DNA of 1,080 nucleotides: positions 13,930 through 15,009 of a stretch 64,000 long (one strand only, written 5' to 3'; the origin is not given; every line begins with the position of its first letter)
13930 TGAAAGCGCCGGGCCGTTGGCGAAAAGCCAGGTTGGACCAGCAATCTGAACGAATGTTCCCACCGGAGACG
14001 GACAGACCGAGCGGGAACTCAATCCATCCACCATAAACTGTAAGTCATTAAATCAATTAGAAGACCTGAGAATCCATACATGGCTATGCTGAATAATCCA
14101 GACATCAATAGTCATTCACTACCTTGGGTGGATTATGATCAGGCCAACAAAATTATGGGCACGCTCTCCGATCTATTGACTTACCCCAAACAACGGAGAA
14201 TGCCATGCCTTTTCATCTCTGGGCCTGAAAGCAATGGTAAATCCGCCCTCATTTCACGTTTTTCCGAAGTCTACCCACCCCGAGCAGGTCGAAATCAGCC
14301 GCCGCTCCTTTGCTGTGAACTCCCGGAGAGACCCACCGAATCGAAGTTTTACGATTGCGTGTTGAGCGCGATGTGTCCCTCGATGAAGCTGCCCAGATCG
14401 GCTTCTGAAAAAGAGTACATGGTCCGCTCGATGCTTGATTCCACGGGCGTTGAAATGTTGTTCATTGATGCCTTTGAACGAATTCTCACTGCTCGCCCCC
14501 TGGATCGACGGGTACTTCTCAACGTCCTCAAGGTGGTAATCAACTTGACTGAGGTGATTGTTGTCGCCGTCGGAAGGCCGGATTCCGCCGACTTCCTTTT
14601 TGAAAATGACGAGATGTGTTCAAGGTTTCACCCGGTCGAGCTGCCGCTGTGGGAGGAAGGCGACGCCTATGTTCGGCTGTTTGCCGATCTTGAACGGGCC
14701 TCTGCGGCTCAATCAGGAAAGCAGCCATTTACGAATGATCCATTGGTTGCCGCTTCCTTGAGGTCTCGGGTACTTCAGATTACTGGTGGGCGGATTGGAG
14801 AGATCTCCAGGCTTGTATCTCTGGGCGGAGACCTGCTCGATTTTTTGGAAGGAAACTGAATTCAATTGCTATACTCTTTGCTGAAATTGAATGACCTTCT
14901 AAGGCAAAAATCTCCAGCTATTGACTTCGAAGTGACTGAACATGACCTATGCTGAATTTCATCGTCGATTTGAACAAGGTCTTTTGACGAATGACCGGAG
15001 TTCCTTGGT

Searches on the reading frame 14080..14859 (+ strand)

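Call 10: search_protein_families(library=pfam, proteins=[window:14080-14859:+], max_evalue=0.01)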
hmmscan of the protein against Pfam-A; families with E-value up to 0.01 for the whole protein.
window:14080-14859:+ (259 aa): 3 families
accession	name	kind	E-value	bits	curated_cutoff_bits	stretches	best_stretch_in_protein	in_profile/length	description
PF05621.17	TniB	-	3.1e-41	141.4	22.4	1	16-192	10-188/189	Bacterial TniB protein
PF13401.12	AAA_22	-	0.00029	21.6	27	1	42-168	6-125/130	AAA domain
PF13191.12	AAA_16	-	0.0026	18.7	32.6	1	28-68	11-51/167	AAA ATPase domain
